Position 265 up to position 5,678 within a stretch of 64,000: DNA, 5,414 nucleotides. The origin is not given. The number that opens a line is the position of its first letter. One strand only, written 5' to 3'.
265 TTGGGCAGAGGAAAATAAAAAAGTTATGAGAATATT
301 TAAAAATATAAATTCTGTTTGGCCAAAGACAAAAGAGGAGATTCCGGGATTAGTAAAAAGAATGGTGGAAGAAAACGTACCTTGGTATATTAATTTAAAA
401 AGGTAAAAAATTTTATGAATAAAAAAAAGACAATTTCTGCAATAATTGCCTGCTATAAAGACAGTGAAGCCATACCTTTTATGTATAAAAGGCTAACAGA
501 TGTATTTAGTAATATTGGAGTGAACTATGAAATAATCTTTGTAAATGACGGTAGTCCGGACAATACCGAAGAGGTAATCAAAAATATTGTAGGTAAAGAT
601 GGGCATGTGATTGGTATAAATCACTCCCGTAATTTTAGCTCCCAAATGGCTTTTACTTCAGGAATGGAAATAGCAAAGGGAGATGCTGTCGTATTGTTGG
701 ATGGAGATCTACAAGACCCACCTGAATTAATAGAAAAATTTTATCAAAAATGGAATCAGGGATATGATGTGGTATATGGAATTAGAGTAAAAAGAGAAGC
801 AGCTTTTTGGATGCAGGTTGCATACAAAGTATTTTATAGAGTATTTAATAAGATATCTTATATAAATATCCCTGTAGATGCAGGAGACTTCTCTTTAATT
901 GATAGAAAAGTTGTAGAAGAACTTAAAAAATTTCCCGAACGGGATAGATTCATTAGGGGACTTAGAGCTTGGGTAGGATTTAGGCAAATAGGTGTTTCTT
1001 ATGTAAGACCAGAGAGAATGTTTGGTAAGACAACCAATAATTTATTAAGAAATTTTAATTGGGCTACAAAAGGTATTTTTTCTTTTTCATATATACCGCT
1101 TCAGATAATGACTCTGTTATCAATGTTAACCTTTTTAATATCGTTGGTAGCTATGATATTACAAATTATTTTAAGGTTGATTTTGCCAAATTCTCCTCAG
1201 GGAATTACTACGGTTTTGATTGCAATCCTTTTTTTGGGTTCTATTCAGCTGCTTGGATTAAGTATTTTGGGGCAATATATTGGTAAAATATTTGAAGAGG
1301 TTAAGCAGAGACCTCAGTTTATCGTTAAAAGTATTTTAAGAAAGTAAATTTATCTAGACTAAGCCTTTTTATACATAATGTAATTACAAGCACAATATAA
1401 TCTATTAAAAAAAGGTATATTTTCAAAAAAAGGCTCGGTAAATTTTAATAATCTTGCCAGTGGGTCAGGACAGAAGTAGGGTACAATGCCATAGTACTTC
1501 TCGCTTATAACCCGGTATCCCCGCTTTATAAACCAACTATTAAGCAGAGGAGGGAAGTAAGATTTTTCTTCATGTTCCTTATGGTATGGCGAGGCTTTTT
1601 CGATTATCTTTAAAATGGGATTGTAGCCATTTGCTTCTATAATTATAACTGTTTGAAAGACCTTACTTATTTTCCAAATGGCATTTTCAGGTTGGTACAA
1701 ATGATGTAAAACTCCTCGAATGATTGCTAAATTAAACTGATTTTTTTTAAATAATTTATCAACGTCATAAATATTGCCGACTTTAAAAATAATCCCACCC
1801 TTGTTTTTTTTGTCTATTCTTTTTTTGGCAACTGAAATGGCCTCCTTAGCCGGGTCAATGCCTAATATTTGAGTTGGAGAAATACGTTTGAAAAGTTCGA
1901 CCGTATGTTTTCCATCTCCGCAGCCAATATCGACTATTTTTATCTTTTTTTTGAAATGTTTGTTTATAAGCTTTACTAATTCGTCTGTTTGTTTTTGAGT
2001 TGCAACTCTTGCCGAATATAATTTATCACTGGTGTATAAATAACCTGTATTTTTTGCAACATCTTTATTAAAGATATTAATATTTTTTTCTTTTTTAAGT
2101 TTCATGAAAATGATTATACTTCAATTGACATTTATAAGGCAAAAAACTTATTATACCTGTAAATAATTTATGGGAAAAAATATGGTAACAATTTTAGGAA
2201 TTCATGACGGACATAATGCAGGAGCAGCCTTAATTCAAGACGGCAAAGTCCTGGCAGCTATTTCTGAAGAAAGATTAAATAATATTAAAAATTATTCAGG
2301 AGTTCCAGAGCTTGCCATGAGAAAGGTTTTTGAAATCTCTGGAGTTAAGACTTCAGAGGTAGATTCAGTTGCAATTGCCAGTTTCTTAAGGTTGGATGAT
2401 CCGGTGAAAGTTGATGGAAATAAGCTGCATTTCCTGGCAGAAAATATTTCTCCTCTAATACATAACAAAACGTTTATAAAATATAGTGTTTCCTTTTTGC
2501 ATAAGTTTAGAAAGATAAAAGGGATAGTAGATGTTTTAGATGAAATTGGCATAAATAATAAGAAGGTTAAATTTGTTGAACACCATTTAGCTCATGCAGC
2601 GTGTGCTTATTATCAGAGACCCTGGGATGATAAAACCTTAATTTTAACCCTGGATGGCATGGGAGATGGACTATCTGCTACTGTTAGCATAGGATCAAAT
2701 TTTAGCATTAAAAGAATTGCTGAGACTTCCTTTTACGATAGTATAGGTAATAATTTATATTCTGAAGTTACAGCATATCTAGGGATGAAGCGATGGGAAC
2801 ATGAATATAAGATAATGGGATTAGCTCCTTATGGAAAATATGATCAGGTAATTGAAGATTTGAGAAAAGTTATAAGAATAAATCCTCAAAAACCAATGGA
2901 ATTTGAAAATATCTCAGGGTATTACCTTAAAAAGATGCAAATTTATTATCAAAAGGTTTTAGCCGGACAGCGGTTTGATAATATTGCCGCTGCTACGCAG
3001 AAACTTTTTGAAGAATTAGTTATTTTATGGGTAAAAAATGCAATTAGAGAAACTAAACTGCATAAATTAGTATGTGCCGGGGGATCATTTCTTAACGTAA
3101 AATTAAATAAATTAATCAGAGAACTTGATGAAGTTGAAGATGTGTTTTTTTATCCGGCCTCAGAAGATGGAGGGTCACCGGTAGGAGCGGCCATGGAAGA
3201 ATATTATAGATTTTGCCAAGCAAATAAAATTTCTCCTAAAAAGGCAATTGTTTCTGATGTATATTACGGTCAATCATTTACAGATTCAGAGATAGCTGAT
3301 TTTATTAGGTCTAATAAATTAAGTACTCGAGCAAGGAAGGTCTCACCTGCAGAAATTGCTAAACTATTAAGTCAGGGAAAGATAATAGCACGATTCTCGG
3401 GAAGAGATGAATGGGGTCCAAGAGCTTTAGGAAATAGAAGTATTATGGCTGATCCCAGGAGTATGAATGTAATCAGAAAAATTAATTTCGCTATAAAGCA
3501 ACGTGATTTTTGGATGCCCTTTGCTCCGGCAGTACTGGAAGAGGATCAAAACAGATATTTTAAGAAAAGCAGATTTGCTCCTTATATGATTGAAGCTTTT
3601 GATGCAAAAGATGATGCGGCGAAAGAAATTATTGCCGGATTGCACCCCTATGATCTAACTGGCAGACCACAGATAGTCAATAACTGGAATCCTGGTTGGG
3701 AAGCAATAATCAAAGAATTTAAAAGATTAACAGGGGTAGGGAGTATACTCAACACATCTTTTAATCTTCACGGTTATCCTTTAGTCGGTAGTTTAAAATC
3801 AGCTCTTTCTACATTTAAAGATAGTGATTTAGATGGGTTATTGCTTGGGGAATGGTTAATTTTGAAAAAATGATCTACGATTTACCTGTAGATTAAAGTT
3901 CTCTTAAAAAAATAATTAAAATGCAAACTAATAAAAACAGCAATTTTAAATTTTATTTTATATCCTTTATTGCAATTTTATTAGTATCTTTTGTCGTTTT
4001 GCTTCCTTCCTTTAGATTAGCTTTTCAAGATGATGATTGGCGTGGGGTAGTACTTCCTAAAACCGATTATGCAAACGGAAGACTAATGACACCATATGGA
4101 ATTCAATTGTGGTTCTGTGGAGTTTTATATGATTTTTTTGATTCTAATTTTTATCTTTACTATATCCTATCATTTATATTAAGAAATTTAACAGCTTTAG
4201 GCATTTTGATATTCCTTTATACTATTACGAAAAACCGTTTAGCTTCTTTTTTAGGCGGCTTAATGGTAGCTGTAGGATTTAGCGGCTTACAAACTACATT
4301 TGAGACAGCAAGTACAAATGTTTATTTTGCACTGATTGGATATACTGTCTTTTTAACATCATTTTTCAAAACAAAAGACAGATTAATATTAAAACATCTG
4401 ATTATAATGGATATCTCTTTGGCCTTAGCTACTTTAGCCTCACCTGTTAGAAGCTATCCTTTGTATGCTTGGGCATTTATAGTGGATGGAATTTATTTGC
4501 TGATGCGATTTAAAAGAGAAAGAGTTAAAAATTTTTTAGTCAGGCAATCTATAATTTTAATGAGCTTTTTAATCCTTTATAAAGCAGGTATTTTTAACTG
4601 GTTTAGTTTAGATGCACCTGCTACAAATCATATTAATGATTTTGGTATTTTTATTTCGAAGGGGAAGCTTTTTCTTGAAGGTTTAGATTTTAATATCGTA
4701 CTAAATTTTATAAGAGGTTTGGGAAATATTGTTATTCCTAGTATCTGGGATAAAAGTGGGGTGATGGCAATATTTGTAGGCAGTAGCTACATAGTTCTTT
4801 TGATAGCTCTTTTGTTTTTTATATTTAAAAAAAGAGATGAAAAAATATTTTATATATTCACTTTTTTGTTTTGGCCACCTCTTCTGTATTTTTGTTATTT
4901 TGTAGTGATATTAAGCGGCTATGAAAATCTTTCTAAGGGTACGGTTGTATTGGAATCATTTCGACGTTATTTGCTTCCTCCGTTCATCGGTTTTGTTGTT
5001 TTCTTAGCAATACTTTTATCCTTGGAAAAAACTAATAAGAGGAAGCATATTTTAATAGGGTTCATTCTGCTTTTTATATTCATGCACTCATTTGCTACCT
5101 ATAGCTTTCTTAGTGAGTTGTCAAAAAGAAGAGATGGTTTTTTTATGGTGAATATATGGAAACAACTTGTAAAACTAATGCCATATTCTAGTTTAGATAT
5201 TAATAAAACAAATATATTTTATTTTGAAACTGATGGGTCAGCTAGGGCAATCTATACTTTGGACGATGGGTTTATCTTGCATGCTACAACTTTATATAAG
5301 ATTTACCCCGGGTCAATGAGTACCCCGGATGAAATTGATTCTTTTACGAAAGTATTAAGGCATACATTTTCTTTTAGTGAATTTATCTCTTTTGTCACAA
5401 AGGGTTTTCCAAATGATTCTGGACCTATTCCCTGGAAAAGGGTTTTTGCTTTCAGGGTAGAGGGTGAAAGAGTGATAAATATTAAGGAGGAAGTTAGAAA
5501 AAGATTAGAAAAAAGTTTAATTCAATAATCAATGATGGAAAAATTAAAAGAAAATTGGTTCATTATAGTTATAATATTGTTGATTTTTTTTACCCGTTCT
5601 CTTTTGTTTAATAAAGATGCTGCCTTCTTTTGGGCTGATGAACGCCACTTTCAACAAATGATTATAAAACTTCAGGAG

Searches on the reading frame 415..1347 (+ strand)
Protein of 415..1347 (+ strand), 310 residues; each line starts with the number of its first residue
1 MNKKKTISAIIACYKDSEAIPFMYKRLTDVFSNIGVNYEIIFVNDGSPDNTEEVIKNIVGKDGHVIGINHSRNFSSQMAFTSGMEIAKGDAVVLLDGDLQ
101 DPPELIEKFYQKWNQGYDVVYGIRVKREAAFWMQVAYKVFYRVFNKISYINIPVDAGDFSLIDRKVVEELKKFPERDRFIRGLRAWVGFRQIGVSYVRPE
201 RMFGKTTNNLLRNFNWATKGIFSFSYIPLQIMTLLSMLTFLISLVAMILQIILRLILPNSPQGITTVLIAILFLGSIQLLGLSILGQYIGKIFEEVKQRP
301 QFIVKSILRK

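Call 5: search_protein_families(library=pfam, proteins=[window:415-1347:+], max_evalue=0.001)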
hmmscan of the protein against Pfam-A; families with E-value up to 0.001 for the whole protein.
window:415-1347:+ (310 aa): 3 families
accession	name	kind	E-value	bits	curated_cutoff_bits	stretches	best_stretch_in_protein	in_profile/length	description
PF00535.33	Glycos_transf_2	-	2.6e-28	99.5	23.3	1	8-170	1-167/168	Glycosyl transferase family 2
PF10111.15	Glyco_tranf_2_2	-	1.9e-09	37.9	27.3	1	10-108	2-101/276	Glycosyltransferase like family 2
PF13641.12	Glyco_tranf_2_3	-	0.00054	20.5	27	1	7-175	3-179/230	Glycosyltransferase like family 2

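Call 11: search_protein_families(library=ncbifam, proteins=[window:415-1347:+], max_evalue=0.00001)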
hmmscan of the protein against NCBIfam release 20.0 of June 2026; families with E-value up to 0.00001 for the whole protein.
window:415-1347:+ (310 aa): 9 families
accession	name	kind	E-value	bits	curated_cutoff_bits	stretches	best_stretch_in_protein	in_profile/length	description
NF047588.1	GlcsyltransPgfSStrep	equivalog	1.2e-69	234.8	500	1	7-305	3-303/308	glycosyltransferase PgfS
NF007986.1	PRK10714.1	equivalog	3.3e-46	157.8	529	1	3-309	4-313/316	undecaprenyl-phosphate 4-deoxy-4-formamido-L-arabinose transferase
TIGR03937.1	PgaC_IcaA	equivalog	5.4e-13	48.7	422.3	1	3-98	43-135/407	poly-beta-1,6-N-acetyl-D-glucosamine synthase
NF007482.0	PRK10073.1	equivalog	5.7e-09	35.4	423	1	1-108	2-105/334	glycosyltransferase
NF041875.1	EPS_EpsD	equivalog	2.6e-08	33.7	370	1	8-130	2-121/325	exopolysaccharide biosynthesis glycosyltransferase EpsD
TIGR04283.1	glyco_like_mftF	equivalog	1.2e-07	31.6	182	1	7-174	1-155/221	TIGR04283 family arsenosugar biosynthesis glycosyltransferase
NF047683.1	TeichurnBiosyTuaG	equivalog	1.5e-07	31.3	400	1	2-109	3-107/252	teichuronic acid biosynthesis protein TuaG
NF038302.1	EPS_HpsE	equivalog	1.8e-06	27.1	300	1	8-110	4-108/307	hormogonium polysaccharide biosynthesis glycosyltransferase HpsE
NF050050.1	ProtGlycPglI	equivalog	4.5e-06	26.3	500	1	6-123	3-118/306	GalNAc(5)-diNAcBac-PP-undecaprenol beta-1,3-glucosyltransferase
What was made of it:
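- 415..1347 (+): GT2, polyprenyl-phosphate sugar synthase-like (GtrB/ArnC/PgfS type), with two C-terminal TM segments. NCBIfam PgfS 234.8 bits and ArnC 157.8 bits, both full length but below the equivalog cut-offs (call 11).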

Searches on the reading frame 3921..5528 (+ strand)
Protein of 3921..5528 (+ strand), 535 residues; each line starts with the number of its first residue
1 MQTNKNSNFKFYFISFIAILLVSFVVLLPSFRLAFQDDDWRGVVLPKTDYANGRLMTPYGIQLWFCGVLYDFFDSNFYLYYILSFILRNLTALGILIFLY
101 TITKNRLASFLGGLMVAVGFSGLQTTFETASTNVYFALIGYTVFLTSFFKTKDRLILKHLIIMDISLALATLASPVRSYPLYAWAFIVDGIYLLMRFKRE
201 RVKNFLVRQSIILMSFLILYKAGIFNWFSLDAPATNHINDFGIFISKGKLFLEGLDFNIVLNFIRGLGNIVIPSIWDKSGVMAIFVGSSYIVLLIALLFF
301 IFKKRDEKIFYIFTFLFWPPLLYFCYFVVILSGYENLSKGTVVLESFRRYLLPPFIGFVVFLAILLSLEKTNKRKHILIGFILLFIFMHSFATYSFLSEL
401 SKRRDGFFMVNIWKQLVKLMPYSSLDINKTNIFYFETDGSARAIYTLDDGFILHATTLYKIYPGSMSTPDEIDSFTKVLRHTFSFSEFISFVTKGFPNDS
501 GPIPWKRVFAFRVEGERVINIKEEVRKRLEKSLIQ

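Call 3: search_protein_families(library=pfam, proteins=[window:3921-5528:+], max_evalue=0.01)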
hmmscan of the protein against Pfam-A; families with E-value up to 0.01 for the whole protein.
window:3921-5528:+ (535 aa): 0 families

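Call 13: search_protein_families(library=pfam, proteins=[window:3921-5528:+], max_evalue=10)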
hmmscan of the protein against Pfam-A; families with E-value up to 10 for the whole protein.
window:3921-5528:+ (535 aa): 0 families

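Call 19: list_cluster_members(proteins=[P0001, window:3921-5528:+, window:22192-24333:+, window:28800-32285:+, window:32647-36075:+, window:36571-39252:+, window:42712-44223:+, window:46686-48215:+, window:57494-58960:+, window:56056-57474:+])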
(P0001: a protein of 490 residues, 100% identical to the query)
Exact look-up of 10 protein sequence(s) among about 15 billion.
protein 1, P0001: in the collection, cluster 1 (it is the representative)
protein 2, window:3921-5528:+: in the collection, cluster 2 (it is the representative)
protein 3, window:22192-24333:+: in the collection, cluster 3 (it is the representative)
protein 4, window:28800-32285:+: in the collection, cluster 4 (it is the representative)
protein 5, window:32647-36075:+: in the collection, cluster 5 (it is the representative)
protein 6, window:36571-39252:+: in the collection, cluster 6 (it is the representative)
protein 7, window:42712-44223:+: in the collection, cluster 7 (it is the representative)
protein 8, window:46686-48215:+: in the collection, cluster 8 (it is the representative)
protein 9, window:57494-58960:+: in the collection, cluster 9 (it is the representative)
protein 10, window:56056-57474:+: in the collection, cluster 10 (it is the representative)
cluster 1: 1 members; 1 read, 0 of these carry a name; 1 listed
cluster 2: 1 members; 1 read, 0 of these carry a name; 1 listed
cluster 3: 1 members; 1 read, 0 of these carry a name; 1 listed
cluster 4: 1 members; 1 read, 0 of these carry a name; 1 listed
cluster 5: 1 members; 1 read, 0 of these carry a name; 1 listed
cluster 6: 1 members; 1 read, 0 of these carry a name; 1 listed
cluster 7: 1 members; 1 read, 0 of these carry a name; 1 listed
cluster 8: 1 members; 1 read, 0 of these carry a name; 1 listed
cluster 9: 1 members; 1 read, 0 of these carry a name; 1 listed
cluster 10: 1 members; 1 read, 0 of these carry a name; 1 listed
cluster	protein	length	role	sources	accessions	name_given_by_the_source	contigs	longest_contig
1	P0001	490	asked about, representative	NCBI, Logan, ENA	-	-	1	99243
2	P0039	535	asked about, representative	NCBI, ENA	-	-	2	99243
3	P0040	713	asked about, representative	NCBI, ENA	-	-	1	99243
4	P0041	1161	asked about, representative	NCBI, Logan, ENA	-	-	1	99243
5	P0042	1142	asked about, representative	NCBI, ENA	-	-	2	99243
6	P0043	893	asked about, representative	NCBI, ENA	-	-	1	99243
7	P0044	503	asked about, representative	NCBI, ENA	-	-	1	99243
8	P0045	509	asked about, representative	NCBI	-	-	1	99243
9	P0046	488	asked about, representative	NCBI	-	-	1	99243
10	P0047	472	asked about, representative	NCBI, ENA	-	-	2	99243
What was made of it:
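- Tried and rejected: The cluster look-up returned no source names (call 19).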

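Call 34: find_homologous_proteins(query=window:3921-5528:+, max_evalue=0.001)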
Query window:3921-5528:+ (535 aa): 25 proteins with E <= 0.001 among 8000 candidates.
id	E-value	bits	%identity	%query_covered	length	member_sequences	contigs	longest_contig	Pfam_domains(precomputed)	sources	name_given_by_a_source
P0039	0.0e+0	1174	100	100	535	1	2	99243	-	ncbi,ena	-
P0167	5.3e-267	905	75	100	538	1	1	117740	-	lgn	-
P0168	4.0e-252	856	72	98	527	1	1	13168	-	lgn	-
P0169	1.9e-189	649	56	99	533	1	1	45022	-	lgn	-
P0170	1.0e-183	630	56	98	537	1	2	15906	-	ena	-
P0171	2.0e-181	622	56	99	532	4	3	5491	-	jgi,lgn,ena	-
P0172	3.6e-181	622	53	99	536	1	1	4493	-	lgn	-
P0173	1.2e-180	620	56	96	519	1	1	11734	-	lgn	-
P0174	2.5e-179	616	55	100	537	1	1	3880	-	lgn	-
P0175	1.1e-172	594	53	99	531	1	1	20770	-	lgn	-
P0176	5.9e-171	588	54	97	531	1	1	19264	-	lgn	-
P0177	1.1e-167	577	51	99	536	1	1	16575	-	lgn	-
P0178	2.8e-164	566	51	99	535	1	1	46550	-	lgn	-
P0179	2.3e-159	550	51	95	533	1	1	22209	-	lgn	-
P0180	6.7e-156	538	51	98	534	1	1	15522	-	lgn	-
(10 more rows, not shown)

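Call 65: search_protein_families(library=ncbifam, proteins=[window:3921-5528:+], max_evalue=0.01)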
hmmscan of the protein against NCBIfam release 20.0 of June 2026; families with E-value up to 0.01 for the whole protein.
window:3921-5528:+ (535 aa): 0 families
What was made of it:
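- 3921 and 5532 have no Pfam or NCBIfam hit (calls 13, 65).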
